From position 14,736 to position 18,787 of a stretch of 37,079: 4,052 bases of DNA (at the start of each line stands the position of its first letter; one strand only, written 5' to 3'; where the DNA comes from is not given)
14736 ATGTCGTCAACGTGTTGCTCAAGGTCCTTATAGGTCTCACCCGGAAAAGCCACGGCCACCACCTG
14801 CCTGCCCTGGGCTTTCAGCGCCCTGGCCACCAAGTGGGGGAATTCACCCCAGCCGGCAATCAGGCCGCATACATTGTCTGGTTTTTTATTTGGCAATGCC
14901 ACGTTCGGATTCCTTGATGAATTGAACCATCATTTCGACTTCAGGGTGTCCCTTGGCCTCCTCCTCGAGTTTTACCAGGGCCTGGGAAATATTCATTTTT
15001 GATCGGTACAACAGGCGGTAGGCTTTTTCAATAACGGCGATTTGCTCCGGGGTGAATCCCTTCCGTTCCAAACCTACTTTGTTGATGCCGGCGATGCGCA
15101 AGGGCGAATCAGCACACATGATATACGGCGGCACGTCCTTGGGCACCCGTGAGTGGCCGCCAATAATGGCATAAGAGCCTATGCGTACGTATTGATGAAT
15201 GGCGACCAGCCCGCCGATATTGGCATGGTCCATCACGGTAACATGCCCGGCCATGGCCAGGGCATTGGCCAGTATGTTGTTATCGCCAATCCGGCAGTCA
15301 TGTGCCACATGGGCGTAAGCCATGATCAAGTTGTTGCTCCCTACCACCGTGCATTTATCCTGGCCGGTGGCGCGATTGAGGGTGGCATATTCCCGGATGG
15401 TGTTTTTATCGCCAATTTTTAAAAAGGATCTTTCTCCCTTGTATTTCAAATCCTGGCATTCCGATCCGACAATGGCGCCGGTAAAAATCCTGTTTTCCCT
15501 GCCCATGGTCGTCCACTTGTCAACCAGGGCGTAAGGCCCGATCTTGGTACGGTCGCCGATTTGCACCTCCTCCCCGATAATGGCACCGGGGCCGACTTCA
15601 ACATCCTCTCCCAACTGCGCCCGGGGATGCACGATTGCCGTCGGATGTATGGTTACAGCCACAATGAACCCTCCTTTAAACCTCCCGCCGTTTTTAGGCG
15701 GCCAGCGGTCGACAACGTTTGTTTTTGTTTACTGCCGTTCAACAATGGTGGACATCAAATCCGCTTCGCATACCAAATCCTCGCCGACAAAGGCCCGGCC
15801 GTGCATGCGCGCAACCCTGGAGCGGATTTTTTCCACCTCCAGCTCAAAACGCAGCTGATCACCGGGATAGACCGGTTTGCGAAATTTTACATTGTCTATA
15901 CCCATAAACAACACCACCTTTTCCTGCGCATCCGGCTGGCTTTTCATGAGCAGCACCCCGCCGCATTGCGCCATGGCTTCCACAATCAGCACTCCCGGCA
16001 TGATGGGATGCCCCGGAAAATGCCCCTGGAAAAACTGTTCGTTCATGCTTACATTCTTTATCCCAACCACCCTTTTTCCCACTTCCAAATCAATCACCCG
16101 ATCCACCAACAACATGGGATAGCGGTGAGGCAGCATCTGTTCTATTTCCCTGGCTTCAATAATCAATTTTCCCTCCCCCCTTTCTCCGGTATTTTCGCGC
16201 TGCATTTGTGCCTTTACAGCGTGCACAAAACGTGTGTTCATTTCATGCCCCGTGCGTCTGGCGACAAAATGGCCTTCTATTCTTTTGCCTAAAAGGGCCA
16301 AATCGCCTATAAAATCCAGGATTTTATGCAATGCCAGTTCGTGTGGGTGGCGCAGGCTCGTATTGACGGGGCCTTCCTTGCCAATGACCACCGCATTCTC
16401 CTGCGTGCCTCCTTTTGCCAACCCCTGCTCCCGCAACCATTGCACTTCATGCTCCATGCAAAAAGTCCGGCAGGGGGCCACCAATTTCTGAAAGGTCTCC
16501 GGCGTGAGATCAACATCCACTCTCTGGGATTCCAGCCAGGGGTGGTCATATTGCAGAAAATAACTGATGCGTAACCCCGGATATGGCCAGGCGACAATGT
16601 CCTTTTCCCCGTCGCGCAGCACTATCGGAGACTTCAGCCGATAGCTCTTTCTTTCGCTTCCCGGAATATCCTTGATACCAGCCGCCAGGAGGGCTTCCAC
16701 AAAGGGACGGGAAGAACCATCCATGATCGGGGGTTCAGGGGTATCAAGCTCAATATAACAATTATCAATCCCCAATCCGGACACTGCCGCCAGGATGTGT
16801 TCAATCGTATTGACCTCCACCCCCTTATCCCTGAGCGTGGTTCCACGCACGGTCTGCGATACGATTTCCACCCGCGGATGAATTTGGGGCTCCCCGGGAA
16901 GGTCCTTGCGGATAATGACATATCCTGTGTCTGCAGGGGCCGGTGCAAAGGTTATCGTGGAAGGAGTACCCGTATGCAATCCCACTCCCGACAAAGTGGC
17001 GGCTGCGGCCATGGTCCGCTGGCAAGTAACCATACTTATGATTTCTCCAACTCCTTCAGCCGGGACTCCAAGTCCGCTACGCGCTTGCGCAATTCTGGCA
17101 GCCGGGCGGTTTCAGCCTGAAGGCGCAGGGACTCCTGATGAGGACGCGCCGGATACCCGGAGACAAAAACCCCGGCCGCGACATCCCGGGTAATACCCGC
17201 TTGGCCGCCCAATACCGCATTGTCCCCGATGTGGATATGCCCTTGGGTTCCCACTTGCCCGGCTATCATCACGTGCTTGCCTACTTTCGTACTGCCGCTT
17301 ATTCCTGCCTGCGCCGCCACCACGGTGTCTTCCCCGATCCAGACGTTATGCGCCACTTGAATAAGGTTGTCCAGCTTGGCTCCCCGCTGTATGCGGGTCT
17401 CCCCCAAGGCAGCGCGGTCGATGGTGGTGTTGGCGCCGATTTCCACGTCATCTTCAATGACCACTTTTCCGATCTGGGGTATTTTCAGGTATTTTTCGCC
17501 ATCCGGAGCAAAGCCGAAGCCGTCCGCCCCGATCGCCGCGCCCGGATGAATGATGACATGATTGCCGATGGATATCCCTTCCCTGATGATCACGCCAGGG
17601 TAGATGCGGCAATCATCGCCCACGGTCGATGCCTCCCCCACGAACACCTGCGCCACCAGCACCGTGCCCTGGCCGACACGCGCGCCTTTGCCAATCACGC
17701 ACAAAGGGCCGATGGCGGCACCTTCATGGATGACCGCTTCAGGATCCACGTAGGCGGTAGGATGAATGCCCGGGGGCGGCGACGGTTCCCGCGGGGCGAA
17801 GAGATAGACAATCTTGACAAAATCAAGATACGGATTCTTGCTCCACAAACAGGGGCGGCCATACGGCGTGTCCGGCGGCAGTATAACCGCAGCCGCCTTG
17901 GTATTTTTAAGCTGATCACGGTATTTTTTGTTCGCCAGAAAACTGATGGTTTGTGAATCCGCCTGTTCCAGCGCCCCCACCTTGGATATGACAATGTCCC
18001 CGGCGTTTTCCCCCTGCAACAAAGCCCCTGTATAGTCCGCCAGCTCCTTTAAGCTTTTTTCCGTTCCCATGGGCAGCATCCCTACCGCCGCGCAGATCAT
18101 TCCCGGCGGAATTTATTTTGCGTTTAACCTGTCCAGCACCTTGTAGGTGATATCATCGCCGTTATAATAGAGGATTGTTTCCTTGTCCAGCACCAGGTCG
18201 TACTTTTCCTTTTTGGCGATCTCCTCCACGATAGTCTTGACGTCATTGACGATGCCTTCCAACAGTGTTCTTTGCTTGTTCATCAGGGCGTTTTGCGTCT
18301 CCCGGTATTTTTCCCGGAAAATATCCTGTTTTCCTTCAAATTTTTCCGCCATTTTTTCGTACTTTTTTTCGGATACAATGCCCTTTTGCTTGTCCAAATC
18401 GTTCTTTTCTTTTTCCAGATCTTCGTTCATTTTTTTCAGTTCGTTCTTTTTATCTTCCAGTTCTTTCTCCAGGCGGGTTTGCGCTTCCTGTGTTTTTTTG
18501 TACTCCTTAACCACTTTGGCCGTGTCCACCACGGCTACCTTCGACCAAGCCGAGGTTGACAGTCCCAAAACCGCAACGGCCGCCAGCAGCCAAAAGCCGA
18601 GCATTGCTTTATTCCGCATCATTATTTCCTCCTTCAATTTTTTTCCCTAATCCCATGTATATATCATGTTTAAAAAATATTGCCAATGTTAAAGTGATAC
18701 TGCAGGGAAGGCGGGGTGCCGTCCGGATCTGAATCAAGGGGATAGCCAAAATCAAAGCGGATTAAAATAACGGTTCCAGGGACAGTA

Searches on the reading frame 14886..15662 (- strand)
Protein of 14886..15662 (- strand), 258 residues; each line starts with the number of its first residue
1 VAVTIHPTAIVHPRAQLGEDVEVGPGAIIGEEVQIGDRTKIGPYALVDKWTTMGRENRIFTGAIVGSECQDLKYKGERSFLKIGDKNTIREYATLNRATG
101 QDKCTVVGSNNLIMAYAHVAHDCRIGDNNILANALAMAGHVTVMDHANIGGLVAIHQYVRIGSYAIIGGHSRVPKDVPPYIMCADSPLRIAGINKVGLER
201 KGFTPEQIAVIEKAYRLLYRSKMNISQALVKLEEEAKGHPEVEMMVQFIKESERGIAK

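Call 75: search_protein_families(library=pfam, proteins=[window:14886-15662:-], max_evalue=0.00001)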
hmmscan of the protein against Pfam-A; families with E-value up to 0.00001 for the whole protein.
window:14886-15662:- (258 aa): 3 families
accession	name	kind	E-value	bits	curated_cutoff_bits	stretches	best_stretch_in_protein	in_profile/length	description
PF13720.11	Acetyltransf_11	-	6.3e-30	103.9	24.5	1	176-256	1-81/82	Udp N-acetylglucosamine O-acyltransferase; Domain 2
PF00132.30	Hexapep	-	7.1e-29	98.7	27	2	105-133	2-30/36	Bacterial transferase hexapeptide (six repeats)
PF25084.1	LbH_EIF2B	-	7.2e-09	36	54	0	83-164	24-102/105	EIF2B subunit epsilon LbH domain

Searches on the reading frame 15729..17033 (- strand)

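Call 43: search_protein_families(library=pfam, proteins=[window:15729-17033:-], max_evalue=0.00001)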
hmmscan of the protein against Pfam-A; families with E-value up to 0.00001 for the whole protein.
window:15729-17033:- (434 aa): 3 families
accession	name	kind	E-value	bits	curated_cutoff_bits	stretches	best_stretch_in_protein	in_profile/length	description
PF03331.19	LpxC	-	4.7e-91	305.5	27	1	5-273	1-266/268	UDP-3-O-acyl N-acetylglycosamine deacetylase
PF07977.19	FabA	-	2.4e-37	128.1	23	1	301-424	1-137/138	FabA-like domain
PF03061.28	4HBT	-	6.2e-06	26.9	20.6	0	349-422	8-78/79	Thioesterase superfamily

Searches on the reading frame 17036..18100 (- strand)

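Call 43: search_protein_families(library=pfam, proteins=[window:17036-18100:-], max_evalue=0.00001)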
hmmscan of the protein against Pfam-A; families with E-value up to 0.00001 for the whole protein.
window:17036-18100:- (354 aa): 3 families
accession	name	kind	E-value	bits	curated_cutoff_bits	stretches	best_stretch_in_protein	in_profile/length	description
PF00132.30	Hexapep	-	1.2e-28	98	27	1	158-191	2-35/36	Bacterial transferase hexapeptide (six repeats)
PF04613.19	LpxD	-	4.7e-19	68.4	30.8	1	35-98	1-68/70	UDP-3-O-[3-hydroxymyristoyl] glucosamine N-acyltransferase, LpxD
PF25084.1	LbH_EIF2B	-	1.2e-11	45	54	0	117-191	23-94/105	EIF2B subunit epsilon LbH domain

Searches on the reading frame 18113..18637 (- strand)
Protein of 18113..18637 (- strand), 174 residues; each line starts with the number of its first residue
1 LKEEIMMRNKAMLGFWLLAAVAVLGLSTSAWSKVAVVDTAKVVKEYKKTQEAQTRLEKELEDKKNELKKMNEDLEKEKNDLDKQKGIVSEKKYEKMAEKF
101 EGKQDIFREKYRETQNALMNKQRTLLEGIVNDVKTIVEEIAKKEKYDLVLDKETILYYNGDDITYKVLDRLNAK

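Call 75: search_protein_families(library=pfam, proteins=[window:18113-18637:-], max_evalue=0.00001)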
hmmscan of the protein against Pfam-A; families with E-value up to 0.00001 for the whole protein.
window:18113-18637:- (174 aa): 1 family
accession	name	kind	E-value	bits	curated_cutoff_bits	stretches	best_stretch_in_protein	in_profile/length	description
PF03938.19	OmpH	-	1.1e-26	94.1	32.4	1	33-171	1-141/141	Outer membrane protein (OmpH-like)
